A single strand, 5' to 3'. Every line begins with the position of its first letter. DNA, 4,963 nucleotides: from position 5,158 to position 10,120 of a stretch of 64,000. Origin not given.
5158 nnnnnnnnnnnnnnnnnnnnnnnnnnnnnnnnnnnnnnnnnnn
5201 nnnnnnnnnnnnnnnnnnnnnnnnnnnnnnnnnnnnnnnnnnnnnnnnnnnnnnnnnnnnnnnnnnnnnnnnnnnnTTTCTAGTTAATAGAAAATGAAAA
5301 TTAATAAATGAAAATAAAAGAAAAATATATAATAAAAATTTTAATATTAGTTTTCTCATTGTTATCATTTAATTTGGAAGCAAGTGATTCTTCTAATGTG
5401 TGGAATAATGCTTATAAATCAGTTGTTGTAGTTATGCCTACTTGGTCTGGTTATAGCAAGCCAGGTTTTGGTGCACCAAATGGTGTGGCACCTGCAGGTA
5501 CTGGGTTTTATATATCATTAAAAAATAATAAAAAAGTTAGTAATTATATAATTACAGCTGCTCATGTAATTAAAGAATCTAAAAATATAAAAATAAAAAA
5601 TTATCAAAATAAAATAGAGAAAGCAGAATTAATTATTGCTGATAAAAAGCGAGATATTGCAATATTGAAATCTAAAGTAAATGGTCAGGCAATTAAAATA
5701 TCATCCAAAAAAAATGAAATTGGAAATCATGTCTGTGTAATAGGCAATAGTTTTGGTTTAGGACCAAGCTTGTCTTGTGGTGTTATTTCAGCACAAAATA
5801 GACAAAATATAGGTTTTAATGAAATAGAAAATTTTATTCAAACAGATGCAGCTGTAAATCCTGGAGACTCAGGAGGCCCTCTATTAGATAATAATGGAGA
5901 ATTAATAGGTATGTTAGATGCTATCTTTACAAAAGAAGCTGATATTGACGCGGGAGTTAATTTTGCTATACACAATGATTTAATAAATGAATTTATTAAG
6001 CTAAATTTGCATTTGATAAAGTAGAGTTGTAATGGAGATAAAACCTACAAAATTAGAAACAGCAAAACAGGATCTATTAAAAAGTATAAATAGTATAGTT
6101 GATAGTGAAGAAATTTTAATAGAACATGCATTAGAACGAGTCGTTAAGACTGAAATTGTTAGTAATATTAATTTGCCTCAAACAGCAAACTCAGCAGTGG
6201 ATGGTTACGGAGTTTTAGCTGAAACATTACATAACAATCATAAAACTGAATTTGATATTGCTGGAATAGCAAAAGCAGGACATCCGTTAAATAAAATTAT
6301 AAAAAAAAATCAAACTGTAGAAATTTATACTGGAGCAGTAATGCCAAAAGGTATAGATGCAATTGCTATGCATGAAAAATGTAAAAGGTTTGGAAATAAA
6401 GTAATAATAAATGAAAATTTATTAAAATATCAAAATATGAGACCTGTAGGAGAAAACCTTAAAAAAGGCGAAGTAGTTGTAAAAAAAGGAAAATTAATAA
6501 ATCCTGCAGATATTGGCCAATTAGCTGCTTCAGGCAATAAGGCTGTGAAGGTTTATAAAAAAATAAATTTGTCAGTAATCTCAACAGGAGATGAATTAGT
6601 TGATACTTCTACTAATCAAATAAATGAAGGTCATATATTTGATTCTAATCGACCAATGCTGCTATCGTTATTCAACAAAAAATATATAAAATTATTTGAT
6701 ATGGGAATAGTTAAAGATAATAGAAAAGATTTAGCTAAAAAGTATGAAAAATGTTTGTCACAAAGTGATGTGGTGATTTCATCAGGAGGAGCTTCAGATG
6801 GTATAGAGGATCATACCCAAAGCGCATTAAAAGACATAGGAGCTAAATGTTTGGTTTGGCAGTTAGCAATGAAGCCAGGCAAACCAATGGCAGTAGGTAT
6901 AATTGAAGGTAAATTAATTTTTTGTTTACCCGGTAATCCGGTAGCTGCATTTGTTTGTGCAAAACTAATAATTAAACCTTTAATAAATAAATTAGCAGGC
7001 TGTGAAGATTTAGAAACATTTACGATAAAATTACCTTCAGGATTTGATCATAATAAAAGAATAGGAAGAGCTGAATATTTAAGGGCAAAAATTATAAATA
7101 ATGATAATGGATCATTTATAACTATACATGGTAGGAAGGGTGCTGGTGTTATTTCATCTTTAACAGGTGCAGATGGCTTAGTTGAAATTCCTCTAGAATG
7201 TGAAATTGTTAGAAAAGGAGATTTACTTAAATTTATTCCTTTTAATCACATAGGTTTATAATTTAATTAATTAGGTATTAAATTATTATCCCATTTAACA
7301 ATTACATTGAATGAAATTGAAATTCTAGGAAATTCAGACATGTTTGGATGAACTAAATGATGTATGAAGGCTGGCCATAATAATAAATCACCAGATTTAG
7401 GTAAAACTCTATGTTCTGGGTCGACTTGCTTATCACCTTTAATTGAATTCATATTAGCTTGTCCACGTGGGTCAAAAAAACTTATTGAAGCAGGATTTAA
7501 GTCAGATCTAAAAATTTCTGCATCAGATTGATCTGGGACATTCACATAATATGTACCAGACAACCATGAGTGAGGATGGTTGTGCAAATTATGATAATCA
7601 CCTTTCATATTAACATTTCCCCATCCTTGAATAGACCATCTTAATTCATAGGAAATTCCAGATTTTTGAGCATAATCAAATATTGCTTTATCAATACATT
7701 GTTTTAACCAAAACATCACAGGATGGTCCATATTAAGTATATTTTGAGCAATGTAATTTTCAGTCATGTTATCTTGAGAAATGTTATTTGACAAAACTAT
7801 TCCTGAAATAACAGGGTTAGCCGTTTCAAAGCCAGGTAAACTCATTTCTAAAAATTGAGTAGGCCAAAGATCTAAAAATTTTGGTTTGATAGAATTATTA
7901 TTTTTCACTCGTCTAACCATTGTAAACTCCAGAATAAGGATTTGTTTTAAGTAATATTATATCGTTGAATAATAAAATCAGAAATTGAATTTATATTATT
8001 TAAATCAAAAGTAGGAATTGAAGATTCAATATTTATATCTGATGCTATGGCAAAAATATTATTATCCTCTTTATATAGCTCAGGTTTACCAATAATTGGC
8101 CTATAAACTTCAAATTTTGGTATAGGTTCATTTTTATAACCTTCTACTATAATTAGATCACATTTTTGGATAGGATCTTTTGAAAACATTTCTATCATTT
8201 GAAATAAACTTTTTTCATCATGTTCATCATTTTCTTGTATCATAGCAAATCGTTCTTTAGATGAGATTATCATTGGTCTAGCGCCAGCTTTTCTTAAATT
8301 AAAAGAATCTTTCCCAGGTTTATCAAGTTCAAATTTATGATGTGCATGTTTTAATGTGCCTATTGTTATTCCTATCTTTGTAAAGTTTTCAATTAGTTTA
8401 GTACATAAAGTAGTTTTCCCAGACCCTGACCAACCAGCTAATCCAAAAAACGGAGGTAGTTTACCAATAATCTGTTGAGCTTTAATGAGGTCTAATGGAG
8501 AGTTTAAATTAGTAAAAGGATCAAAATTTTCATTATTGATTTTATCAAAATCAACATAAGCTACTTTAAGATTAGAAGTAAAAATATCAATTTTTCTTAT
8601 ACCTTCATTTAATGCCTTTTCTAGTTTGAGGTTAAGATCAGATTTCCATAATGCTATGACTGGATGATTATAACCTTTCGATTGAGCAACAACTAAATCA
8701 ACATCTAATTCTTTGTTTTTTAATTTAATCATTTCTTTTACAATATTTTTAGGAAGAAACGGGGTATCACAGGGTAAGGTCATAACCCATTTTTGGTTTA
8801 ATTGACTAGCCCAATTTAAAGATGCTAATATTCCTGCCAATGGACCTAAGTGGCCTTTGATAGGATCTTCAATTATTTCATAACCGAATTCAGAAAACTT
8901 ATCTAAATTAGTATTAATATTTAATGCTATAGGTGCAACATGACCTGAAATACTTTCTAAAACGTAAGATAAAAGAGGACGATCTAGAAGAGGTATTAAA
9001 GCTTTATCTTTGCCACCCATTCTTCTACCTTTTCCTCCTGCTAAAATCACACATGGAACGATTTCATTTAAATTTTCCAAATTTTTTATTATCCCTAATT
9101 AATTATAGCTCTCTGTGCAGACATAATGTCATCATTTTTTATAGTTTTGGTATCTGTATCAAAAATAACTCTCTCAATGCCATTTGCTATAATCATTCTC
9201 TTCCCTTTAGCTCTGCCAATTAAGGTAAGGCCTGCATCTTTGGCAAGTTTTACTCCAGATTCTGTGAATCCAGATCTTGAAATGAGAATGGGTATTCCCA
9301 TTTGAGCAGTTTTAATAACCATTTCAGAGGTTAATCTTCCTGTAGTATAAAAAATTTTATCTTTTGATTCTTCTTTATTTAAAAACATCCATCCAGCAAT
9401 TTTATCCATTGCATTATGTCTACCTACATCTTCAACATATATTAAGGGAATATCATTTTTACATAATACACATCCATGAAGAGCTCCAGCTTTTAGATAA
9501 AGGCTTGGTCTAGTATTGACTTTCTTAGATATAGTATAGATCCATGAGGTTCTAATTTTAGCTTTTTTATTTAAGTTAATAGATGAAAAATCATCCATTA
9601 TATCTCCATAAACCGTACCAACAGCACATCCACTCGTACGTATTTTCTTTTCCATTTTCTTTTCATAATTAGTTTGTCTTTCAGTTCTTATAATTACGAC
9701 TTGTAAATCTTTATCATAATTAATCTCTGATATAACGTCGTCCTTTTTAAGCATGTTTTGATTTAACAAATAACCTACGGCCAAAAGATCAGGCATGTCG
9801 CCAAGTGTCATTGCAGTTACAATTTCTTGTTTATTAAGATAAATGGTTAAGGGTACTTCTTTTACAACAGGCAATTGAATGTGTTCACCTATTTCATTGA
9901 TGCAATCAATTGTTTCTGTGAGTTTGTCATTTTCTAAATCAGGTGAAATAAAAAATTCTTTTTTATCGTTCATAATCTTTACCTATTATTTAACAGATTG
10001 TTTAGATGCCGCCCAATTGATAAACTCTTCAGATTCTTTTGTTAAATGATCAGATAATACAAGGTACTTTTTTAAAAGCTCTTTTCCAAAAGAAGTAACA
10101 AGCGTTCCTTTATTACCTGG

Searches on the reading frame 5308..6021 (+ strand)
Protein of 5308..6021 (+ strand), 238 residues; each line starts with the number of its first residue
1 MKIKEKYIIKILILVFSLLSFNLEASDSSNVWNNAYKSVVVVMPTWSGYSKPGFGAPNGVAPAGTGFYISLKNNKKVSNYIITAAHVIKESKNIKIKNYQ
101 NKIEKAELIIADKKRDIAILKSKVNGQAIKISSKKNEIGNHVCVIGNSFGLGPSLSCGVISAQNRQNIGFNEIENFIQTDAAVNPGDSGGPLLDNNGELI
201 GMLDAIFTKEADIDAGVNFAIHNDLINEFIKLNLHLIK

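Call 3: search_protein_families(library=pfam, proteins=[window:5308-6021:+], max_evalue=0.01)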
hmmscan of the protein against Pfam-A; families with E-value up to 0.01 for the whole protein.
window:5308-6021:+ (238 aa): 2 families
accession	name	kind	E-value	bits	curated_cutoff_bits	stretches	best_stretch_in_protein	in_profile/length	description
PF13365.12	Trypsin_2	-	8.4e-23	82.1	27.6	1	64-202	1-144/144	Trypsin-like peptidase domain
PF00089.32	Trypsin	-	3.5e-14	53.6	20.6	1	78-213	34-204/220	Trypsin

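Call 4: search_protein_families(library=ncbifam, proteins=[window:5308-6021:+], max_evalue=0.01)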
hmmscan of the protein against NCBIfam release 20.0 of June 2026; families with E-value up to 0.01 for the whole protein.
window:5308-6021:+ (238 aa): 12 families
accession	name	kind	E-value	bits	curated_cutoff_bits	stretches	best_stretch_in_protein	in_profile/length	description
TIGR02037.1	degP_htrA_DO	subfamily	8.2e-44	150.2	416.2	1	62-230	60-224/434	Do family serine endopeptidase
TIGR02038.1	protease_degS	equivalog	2.2e-30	106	422.95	1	79-230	89-243/351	outer membrane-stress sensor serine endopeptidase DegS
NF007526.1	PRK10139.1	equivalog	5.2e-29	101.2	756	1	78-228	102-254/456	serine endoprotease DegQ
NF008189.1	PRK10942.1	equivalog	1.4e-28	99.6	720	1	78-229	124-277/477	serine endoprotease DegP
NF041521.1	HhoA_HhoB_HtrA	equivalog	6.9e-27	94.6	450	1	78-223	67-213/335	HhoA/HhoB/HtrA family serine endopeptidase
NF008147.1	PRK10898.1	equivalog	2.7e-25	89.3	408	1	79-227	89-241/352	outer membrane-stress sensor serine endopeptidase DegS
NF047968.1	SerProtHtrA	equivalog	3.4e-24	85.9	470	1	29-230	56-257/357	serine protease HtrA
NF040960.1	MamE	equivalog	1.9e-20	73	800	1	79-231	133-291/659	magnetosome formation protease MamE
NF053637.1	SerProtHtrAspr2045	equivalog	2.8e-16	59.5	650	1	61-228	102-278/394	serine protease HtrA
NF033740.0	MarP_fam_protase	equivalog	3.5e-16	59.2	250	1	78-230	220-374/390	MarP family serine protease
NF050055.1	SerProtHtrAMycob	equivalog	3.1e-13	49.5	800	1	79-224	238-397/502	serine protease HtrA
NF040961.1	MamO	equivalog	2.6e-10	39.3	800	1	78-209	108-246/648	magnetosome protein MamO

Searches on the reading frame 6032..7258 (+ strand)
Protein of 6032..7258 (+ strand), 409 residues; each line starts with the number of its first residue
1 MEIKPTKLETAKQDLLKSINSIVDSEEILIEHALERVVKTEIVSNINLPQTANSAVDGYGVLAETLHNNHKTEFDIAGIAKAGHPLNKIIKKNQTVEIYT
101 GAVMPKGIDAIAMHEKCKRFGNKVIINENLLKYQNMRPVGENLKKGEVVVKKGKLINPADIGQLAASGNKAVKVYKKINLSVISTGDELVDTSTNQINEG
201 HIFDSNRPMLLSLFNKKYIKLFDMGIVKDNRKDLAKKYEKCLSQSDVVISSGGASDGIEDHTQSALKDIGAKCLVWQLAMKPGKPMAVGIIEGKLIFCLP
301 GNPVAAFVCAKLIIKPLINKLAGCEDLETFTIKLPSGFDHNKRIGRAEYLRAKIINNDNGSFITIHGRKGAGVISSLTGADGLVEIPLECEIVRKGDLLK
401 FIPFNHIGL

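Call 3: search_protein_families(library=pfam, proteins=[window:6032-7258:+], max_evalue=0.01)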
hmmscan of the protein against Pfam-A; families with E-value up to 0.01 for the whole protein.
window:6032-7258:+ (409 aa): 4 families
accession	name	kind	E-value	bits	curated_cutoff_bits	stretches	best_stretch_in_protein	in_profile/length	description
PF03453.22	MoeA_N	-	3.9e-35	121.3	30.8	1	7-168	2-160/160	MoeA N-terminal region (domain I and II)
PF00994.29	MoCF_biosynth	-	1.6e-28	99.6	26.6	1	182-319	2-143/144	Probable molybdopterin binding domain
PF03454.20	MoeA_C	-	2.6e-11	44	22.1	1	335-404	3-72/72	MoeA C-terminal region (domain IV)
PF07697.16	7TMR-HDED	-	0.0048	17.4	27.6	0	134-166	187-219/224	7TM-HD extracellular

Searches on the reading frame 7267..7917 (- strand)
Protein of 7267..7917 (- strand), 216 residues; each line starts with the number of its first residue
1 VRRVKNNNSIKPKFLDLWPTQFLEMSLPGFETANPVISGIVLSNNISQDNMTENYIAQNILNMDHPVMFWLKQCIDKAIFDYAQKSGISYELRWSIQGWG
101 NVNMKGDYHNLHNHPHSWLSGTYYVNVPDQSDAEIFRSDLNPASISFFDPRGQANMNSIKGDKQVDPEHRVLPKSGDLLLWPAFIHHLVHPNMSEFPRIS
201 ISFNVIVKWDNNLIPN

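Call 3: search_protein_families(library=pfam, proteins=[window:7267-7917:-], max_evalue=0.01)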
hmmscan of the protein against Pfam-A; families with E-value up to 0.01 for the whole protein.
window:7267-7917:- (216 aa): 1 family
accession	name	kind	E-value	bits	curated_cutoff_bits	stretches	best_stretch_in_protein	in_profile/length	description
PF13759.12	2OG-FeII_Oxy_5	-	3.8e-24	85.4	27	1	99-204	3-101/101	Putative 2OG-Fe(II) oxygenase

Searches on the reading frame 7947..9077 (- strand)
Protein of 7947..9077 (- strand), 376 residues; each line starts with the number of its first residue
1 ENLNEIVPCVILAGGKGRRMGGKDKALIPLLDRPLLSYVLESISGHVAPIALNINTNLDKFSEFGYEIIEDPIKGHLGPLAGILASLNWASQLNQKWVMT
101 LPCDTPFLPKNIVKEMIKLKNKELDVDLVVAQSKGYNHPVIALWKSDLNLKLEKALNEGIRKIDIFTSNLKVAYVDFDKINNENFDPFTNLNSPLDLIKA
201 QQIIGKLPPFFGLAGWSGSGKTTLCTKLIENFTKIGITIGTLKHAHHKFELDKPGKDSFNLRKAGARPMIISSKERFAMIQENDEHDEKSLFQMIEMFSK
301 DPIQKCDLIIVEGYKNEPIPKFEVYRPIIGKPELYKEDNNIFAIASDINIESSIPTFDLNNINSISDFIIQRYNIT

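Call 3: search_protein_families(library=pfam, proteins=[window:7947-9077:-], max_evalue=0.01)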
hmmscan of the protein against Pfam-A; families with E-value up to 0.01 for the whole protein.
window:7947-9077:- (376 aa): 4 families
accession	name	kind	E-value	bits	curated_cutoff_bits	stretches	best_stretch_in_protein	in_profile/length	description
PF03205.20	MobB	-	2.2e-44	151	26.6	1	211-347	2-133/133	Molybdopterin guanine dinucleotide synthesis protein B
PF12804.13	NTP_transf_3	-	6.5e-33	114.6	27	1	9-163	1-153/160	MobA-like NTP transferase domain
PF13238.12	AAA_18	-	0.0047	17.8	29.4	1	213-319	3-85/128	AAA domain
PF01983.22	CofC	-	0.0077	15.9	22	0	85-153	77-143/217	Guanylyl transferase CofC like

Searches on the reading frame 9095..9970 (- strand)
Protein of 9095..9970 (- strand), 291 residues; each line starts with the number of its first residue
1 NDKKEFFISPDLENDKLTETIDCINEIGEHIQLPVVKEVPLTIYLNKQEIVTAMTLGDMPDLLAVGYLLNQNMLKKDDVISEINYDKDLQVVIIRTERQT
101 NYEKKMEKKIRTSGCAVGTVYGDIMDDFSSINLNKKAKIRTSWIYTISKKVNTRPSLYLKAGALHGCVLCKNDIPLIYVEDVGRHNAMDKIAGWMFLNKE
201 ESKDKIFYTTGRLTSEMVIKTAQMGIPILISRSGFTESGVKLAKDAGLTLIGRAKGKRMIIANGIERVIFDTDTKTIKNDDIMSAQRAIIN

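Call 3: search_protein_families(library=pfam, proteins=[window:9095-9970:-], max_evalue=0.01)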
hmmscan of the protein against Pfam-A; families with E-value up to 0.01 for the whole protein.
window:9095-9970:- (291 aa): 1 family
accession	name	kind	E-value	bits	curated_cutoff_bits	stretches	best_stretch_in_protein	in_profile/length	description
PF02634.21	FdhD-NarQ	-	8.8e-72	242.1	27.2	1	36-268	1-236/237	FdhD/NarQ family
